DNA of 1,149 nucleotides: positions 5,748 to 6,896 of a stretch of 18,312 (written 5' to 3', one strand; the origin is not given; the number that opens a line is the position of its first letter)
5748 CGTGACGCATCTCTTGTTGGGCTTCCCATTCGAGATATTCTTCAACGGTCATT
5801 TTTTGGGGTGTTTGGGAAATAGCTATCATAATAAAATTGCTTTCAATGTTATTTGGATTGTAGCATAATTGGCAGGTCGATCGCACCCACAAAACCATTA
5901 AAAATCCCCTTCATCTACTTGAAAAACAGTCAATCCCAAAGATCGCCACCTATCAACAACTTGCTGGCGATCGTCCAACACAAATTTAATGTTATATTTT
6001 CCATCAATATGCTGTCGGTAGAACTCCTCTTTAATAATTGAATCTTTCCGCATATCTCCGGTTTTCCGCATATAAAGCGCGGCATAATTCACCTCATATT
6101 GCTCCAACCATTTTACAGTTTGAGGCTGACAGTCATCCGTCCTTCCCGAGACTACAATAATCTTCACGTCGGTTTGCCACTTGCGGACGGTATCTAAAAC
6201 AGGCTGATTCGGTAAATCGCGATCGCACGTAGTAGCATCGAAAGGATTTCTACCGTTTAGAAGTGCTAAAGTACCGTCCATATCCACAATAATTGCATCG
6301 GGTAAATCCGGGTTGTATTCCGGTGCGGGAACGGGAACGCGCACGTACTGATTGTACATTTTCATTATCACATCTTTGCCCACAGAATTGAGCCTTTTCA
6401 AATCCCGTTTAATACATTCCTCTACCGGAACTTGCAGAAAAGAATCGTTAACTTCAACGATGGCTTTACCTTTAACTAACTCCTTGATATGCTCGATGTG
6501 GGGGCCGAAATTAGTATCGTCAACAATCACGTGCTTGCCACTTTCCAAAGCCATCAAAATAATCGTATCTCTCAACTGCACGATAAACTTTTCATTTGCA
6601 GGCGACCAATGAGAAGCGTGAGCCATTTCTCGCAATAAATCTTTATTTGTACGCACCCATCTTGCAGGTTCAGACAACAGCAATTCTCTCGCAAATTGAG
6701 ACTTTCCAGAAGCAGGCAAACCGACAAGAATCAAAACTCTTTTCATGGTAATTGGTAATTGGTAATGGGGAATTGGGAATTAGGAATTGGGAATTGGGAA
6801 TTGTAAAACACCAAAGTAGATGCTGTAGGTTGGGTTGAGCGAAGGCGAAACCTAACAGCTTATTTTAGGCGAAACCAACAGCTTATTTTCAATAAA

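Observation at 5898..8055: Stand-alone phage-T4-type RNA repair pair: Rnl1-family RNA ligase followed by Pnk kinase-phosphatase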

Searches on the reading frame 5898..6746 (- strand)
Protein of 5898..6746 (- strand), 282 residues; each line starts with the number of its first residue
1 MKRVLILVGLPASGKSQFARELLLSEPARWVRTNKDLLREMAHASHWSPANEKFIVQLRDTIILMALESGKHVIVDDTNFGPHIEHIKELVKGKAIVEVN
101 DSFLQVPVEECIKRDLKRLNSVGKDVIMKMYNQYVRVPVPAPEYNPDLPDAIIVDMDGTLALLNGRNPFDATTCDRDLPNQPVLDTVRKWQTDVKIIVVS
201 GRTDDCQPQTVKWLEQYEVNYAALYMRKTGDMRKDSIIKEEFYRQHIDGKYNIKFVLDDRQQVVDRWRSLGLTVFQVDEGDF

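Call 4: search_protein_families(library=pfam, proteins=[window:5898-6746:-], max_evalue=0.01)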
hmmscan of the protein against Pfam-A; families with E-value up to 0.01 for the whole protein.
window:5898-6746:- (282 aa): 8 families
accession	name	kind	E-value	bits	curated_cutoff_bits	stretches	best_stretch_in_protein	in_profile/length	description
PF25109.1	HAD_PNKP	-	1.7e-51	174.6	27.6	1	149-282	1-143/143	Polynucleotide kinase PNKP phosphatase domain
PF13671.12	AAA_33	-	3.1e-12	47.4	27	1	4-130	1-136/143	AAA domain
PF08433.16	KTI12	-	7.8e-09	35.9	22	1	5-154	4-154/271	Chromatin associated protein KTI12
PF13238.12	AAA_18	-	9.4e-06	26.5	29.4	1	6-121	2-114/128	AAA domain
PF24694.1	LNS2_PITM1-3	-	5.9e-05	23.5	27.7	1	152-245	1-88/124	PITM 1-3, LNS2 domain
PF03767.20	Acid_phosphat_B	-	0.00014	21.9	27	1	190-256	133-201/230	HAD superfamily, subfamily IIIB (Acid phosphatase)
PF06414.18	Zeta_toxin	-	0.0052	16.7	22.3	1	4-78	18-103/199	Zeta toxin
PF07931.18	CPT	-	0.0071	16.6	22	0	3-118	2-128/172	Chloramphenicol phosphotransferase-like protein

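Call 5: search_protein_families(library=ncbifam, proteins=[window:5898-6746:-], max_evalue=0.01)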
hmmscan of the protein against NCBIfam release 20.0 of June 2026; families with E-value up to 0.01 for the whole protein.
window:5898-6746:- (282 aa): 8 families
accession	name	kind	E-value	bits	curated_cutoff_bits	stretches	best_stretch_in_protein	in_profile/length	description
TIGR03574.1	selen_PSTK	equivalog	2.5e-18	66.4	290.5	1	4-156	1-151/249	L-seryl-tRNA(Sec) kinase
TIGR03575.1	selen_PSTK_euk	equivalog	1.1e-05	24.8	382.35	0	102-147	159-201/340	L-seryl-tRNA(Sec) kinase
TIGR00099.1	Cof-subfamily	subfamily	0.0005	19.7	137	1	152-247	2-80/256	Cof-type HAD-IIB family hydrolase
TIGR04075.1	bacter_Pnkp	equivalog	0.0015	16.8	750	1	5-133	11-136/851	polynucleotide kinase-phosphatase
NF004041.0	PRK05541.1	subfamily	0.0024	17.9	127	1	4-120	9-124/176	adenylyl-sulfate kinase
NF005252.0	PRK06762.1-3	equivalog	0.003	17.4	258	1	4-119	13-126/189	hypothetical protein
NF005255.0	PRK06762.2-2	equivalog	0.0042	17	140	1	1-132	2-132/163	hypothetical protein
TIGR01663.1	PNK-3'Pase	equivalog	0.0062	15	502.8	0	4-79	366-424/520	bifunctional polynucleotide phosphatase/kinase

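Call 7: search_solved_structures(query=window:5898-6746:-, max_evalue=0.1, show_alignments=2)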
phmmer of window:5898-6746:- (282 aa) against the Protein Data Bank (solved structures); distinct sequences matched with E-value up to 0.1: 8.
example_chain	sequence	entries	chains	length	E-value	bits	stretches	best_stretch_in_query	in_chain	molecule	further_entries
4xrp_A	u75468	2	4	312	1.2e-52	181.8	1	3-282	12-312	Pnkp1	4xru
1ltq_A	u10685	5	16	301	4e-41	144.1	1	1-282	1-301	POLYNUCLEOTIDE KINASE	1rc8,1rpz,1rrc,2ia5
5uj0_A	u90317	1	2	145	2.8e-26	95.4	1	149-282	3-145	Polynucleotide kinase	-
1ly1_A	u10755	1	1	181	3.8e-18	68.7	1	1-170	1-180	polynucleotide kinase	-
3adb_A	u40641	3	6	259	2.2e-07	33.4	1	4-153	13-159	L-seryl-tRNA(Sec) kinase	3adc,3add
3a4l_A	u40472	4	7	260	2.6e-07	33.2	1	4-153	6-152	L-seryl-tRNA(Sec) kinase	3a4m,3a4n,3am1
9drz_A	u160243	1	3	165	0.00083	21.7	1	2-40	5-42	p-loop containing nucleoside triphosphatehydrolase protein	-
9d8a_A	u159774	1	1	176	0.0042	19.4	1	2-39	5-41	Rhizopus azygosporus Kinase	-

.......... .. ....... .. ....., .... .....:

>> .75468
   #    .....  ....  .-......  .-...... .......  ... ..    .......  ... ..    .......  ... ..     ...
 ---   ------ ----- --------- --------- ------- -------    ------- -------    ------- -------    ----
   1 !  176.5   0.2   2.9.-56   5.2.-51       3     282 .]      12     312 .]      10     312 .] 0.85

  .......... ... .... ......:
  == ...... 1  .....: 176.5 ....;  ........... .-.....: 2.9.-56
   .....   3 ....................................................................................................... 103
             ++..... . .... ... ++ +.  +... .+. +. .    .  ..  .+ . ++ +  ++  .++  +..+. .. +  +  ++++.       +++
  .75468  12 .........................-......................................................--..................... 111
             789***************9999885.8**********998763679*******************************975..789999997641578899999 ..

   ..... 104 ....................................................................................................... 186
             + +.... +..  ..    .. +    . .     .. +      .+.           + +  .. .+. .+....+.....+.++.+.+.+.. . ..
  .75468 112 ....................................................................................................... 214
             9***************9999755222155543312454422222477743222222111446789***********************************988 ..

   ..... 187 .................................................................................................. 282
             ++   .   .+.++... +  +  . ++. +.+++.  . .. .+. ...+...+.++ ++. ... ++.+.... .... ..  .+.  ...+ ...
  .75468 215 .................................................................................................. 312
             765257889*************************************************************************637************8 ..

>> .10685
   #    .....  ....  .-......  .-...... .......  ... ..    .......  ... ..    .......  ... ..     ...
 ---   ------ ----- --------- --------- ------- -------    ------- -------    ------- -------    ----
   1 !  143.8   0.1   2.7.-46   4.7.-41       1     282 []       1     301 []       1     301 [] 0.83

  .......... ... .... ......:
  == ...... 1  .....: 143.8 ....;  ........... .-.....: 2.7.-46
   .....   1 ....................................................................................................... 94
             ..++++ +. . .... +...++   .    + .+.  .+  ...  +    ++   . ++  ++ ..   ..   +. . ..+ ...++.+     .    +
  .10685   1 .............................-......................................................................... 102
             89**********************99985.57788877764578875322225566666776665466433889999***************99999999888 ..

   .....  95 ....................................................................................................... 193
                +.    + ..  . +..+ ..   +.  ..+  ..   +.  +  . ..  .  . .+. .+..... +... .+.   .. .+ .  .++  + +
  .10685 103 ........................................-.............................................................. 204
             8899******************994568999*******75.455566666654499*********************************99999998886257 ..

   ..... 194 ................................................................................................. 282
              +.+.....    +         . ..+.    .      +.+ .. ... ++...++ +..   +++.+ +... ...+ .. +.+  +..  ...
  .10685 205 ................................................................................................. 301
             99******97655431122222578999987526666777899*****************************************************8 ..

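Call 21: search_dna_similar(query=window:5898-6746:-, collection=phages, mode=protein, max_evalue=0.001, max_rows=30)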
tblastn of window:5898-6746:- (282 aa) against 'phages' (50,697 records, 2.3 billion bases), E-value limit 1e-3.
Records with a match: 3286; places in all: 3289; records where one place covers at least 80% of the query: 2085.
Best place of each record, by identity: <60% 3286.
By first word of the organism name: Escherichia 911; Klebsiella 716; Mycobacterium 332; Streptomyces 137; Vibrio 131; Shigella 115; Gordonia 103; Aeromonas 80; Acinetobacter 69; Enterobacter 68; and 67 more.
By host as written in the record: Escherichia coli 358; - 319; Klebsiella pneumoniae 304; Mycobacterium smegmatis mc2 155 236; Gordonia terrae 3612 82; Mycobacterium smegmatis mc#155 53; Streptomyces griseus ATCC 10137 52; Escherichia coli K-12 MG1655 48; and 650 more.
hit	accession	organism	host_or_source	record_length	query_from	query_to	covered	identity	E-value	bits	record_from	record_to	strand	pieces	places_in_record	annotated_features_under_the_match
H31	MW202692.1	Caudoviricetes sp.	Manatee Spring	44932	3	282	99%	44.3%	2e-65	226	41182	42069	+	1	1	polynucleotide kinase | ATP-dependent DNA ligase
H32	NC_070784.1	Streptomyces phage TunaTartare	Streptomyces mirabilis NRRL B-2400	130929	1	282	100%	39.2%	2e-51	186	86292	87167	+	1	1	149: polynucleotide kinase | 148: hypothetical protein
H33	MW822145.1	Streptomyces phage TunaTartare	Streptomyces mirabilis NRRL B-2400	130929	1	282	100%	39.2%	2e-51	186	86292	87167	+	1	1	149: polynucleotide kinase | 148: hypothetical protein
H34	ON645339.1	Streptomyces phage Sham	Streptomyces griseus ATCC 10137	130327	1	282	100%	38.3%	1e-47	175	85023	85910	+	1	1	144: polynucleotide kinase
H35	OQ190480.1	Streptomyces phage Pepperwood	Streptomyces lividans JI 1326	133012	1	282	100%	37.4%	2e-45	169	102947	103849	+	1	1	196: polynucleotide kinase | 195: hypothetical protein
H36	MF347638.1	Streptomyces phage Peebs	Streptomyces lividans JI 1326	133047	1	282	100%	37.4%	2e-45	169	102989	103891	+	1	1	polynucleotide kinase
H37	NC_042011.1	Streptomyces phage Peebs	Streptomyces lividans JI 1326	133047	1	282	100%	37.4%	2e-45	169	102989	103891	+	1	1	polynucleotide kinase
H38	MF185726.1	Mycobacterium phage Appletree2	Mycobacterium smegmatis mc#155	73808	9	282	97%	38.5%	2e-47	175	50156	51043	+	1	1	74: polynucleotide kinase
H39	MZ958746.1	Mycobacterium phage Enceladus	Mycobacterium smegmatis mc#155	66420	9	282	97%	38.5%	2e-47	174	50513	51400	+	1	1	72: polynucleotide kinase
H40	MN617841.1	Mycobacterium phage DirkDirk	Mycobacterium smegmatis mc#155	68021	9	282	97%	38.5%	2e-47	174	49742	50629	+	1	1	72: polynucleotide kinase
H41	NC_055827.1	Mycobacterium phage DirkDirk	Mycobacterium smegmatis mc#155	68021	9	282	97%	38.5%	2e-47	174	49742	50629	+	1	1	72: polynucleotide kinase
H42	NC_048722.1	Streptomyces phage Wofford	Streptomyces griseus ATCC 10137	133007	3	282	99%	37.6%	6e-45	167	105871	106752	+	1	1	206: polynucleotide kinase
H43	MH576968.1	Streptomyces phage Wofford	Streptomyces griseus ATCC 10137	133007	3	282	99%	37.6%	6e-45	167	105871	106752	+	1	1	206: polynucleotide kinase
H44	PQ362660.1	Streptomyces phage Elmer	Streptomyces lividans JI 1326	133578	3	282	99%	37.6%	7e-45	167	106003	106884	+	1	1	214: polynucleotide kinase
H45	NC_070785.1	Streptomyces phage Wakanda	Streptomyces sanglieri UNT16F27A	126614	1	282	100%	37.2%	2e-49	181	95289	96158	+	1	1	184: ATPase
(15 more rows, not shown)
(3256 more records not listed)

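Call 60: search_protein_families(library=padloc, proteins=[window:5898-6746:-], max_evalue=0.001)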
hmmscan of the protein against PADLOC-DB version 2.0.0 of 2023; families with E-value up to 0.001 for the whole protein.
window:5898-6746:- (282 aa): 0 families

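Call 80: search_protein_families(library=phrogs, proteins=[window:5898-6746:-], max_evalue=0.001)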
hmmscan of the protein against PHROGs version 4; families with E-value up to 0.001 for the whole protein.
window:5898-6746:- (282 aa): 8 families
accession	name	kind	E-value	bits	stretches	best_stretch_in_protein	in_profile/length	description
phrog_505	-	other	3.3e-84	283.8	1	1-282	1-295/295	polynucleotide kinase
phrog_415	-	other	8.1e-31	108.4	1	145-280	17-167/218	polynucleotide kinase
phrog_2071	-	other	9.3e-08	33.2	1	2-134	16-141/282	ATPase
phrog_6931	-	unknown function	2.2e-06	28.1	1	2-134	185-325/343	-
phrog_4889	-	other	1.8e-05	25.3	1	191-273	58-147/339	polynucleotide kinase/phosphorylase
phrog_36358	-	unknown function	2e-05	25.6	1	158-223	39-103/113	-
phrog_8238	-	DNA, RNA and nucleotide metabolism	7.7e-05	22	1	1-140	1-146/737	RNA ligase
phrog_1238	-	moron, auxiliary metabolic gene and host takeover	0.00032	21.4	1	151-229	24-106/155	phosphoheptose isomerase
